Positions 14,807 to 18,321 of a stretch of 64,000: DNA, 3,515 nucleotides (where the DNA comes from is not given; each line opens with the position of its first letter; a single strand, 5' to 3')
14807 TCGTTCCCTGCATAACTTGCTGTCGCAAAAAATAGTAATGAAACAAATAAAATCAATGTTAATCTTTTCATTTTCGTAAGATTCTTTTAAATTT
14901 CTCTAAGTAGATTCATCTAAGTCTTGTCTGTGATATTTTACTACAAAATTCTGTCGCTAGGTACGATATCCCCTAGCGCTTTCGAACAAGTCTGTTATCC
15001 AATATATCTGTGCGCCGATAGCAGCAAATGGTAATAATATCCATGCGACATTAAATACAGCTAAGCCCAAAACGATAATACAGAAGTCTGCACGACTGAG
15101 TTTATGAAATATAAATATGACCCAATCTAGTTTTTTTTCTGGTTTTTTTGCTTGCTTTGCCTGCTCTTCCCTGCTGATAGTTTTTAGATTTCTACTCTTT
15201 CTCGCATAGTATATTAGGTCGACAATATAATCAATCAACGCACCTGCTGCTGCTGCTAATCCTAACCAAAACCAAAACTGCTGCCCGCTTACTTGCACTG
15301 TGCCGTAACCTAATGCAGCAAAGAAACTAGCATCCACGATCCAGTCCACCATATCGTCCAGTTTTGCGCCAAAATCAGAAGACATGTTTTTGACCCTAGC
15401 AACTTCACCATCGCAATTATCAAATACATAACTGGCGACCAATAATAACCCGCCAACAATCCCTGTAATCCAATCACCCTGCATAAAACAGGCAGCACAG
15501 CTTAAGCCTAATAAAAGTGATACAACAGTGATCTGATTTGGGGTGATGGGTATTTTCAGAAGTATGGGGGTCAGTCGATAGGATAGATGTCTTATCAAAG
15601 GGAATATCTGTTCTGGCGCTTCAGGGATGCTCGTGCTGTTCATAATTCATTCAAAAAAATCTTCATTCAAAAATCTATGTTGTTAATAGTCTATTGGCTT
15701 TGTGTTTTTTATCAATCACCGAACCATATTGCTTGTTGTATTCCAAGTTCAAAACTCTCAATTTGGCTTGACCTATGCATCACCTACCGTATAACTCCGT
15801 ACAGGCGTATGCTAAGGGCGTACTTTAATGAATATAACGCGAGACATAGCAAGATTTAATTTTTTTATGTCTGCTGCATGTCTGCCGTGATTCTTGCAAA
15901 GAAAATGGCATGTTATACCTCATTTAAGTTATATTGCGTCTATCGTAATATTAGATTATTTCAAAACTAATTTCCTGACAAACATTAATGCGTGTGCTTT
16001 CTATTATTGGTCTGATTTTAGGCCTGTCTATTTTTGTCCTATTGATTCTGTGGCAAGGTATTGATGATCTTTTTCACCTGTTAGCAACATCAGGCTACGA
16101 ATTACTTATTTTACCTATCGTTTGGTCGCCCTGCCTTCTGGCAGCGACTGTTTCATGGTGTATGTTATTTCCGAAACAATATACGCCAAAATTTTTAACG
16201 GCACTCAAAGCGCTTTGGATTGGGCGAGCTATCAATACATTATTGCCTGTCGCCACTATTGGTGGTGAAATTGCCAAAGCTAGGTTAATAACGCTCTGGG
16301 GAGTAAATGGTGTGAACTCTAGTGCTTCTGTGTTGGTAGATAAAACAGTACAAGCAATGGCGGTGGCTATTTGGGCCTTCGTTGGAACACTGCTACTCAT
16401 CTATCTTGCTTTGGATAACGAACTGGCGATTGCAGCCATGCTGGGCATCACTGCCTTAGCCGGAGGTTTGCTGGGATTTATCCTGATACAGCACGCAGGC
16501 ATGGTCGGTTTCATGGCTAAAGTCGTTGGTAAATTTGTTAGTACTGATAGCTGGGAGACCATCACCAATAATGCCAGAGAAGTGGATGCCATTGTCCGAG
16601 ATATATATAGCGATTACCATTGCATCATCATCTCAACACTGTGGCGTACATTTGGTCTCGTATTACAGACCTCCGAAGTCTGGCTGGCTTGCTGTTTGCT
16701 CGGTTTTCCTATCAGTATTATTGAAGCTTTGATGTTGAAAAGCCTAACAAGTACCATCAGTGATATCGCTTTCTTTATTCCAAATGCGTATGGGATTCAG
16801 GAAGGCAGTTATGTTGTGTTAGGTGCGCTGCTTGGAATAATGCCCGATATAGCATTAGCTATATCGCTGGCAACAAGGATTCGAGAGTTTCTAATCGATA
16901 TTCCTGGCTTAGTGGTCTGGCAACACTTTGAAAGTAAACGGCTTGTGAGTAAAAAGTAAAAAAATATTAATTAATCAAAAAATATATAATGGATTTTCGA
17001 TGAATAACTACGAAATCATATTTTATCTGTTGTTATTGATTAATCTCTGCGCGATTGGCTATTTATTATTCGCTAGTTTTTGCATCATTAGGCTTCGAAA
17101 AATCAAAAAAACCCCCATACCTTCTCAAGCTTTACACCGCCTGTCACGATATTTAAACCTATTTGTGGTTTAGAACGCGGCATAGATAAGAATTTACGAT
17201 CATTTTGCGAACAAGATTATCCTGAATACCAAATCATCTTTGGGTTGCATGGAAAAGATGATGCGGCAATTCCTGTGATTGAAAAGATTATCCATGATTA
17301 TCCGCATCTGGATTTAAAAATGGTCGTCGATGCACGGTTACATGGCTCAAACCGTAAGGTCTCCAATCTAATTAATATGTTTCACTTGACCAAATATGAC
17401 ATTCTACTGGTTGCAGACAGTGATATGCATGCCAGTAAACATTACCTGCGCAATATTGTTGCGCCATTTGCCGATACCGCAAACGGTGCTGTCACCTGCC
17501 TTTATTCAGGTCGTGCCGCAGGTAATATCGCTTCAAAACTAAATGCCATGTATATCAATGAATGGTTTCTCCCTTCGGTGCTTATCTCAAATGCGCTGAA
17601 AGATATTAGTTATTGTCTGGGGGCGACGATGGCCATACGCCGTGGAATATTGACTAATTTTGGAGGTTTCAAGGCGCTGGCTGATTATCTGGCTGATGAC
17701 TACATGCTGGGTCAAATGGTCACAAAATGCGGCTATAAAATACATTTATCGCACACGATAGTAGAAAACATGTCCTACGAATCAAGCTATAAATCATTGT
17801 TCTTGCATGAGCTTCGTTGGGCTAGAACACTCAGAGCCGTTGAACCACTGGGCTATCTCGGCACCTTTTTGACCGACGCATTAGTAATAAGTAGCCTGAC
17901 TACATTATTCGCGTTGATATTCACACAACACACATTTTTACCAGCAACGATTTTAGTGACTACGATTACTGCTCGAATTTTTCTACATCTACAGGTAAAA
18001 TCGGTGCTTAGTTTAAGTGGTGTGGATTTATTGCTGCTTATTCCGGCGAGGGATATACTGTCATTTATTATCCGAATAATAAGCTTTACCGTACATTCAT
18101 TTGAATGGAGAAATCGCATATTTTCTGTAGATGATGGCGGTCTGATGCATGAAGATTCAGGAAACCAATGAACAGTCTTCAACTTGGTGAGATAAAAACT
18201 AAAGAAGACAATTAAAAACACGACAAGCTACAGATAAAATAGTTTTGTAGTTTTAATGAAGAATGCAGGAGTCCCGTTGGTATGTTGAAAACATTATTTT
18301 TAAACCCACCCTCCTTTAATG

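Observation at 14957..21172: hpnL-hpnI-hpnJ-hpnK-like lipid head-group module bracketed by two CDP-alcohol phosphatidyltransferase paralogs, with no hopanoid core genes in sight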

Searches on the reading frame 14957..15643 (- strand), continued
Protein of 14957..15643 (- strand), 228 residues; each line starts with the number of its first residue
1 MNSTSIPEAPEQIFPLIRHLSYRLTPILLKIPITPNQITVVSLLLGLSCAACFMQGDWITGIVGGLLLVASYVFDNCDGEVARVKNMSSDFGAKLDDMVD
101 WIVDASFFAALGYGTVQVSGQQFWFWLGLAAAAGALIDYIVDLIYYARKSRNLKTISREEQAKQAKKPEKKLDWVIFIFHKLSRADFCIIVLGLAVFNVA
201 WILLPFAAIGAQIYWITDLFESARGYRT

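Call 48: find_encoding_contigs(protein=P0258, flank=10000, max_places=2)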
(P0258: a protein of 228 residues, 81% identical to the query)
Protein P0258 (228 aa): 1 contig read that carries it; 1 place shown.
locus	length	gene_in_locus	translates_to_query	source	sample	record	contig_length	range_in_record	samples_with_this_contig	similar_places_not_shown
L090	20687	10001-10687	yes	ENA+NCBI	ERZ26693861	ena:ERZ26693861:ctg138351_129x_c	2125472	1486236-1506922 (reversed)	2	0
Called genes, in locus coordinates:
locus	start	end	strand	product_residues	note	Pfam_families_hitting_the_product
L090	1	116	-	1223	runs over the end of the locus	PF02574:S-methyl_trans, PF00809:Pterin_bind, PF02607:B12-binding_2, PF02310:B12-binding, PF02965:Met_synt_B12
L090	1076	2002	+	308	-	PF02424:ApbE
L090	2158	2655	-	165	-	PF02464:CinA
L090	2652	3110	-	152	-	PF00383:dCMP_cyt_deam_1, PF14437:MafB19-deam, PF14439:Bd3614-deam (weak)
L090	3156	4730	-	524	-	PF00117:GATase, PF07722:Peptidase_C26, PF02540:NAD_synthase (weak), PF00958:GMP_synt_C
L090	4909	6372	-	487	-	PF00478:IMPDH, PF00571:CBS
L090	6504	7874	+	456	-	PF13742:tRNA_anti_2, PF01336:tRNA_anti-codon, PF02601:Exonuc_VII_L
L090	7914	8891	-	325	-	PF16881:LIAS_N, PF04055:Radical_SAM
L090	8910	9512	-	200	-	PF21948:LplA-B_cat, PF03099:BPL_LplA_LipB (faint)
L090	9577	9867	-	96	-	PF04359:DUF493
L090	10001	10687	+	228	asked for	PF01066:CDP-OH_P_transf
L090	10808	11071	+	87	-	-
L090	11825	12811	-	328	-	PF00126:HTH_1, PF03466:LysR_substrate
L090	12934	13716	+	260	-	PF01925:TauE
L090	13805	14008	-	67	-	-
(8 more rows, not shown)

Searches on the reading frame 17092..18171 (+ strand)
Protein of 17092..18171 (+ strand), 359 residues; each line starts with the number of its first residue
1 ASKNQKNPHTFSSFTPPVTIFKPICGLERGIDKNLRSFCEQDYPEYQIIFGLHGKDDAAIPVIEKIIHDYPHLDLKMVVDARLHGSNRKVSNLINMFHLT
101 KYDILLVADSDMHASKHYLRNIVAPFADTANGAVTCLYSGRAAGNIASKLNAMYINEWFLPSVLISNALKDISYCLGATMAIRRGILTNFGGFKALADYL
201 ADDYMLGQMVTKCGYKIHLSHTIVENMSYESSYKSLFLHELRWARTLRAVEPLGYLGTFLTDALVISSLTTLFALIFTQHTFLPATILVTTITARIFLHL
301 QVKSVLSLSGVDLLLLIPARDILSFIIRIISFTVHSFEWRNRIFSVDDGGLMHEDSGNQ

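Call 5: search_protein_families(library=ncbifam, proteins=[window:17092-18171:+], max_evalue=0.001)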
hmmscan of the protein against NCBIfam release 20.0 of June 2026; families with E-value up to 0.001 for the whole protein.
window:17092-18171:+ (359 aa): 3 families
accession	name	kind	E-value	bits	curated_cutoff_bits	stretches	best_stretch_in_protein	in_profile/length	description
TIGR03472.1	HpnI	equivalog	1.3e-114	382.9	310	1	11-353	36-371/373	bacteriohopanetetrol glucosamine biosynthesis glycosyltransferase HpnI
TIGR03469.1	HpnB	hypoth_equivalog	4.7e-10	39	379.25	1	5-229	33-264/386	hopene-associated glycosyltransferase HpnB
TIGR03937.1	PgaC_IcaA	equivalog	3.5e-06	26.2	422.3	1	10-250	39-273/407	poly-beta-1,6-N-acetyl-D-glucosamine synthase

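Call 6: search_protein_families(library=pfam, proteins=[window:17092-18171:+], max_evalue=0.001)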
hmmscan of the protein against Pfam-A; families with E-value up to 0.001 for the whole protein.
window:17092-18171:+ (359 aa): 4 families
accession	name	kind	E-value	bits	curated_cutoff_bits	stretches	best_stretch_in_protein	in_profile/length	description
PF13506.12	Glyco_transf_21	-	6.2e-44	150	21.7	1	71-245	1-174/174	Glycosyl transferase family 21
PF13641.12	Glyco_tranf_2_3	-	1.1e-25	91.4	27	1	32-246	17-230/230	Glycosyltransferase like family 2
PF13632.12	Glyco_trans_2_3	-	2.3e-12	47.6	27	1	105-289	2-194/198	Glycosyl transferase family group 2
PF00535.33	Glycos_transf_2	-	9.2e-07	29.4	23.3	1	29-187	11-164/168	Glycosyl transferase family 2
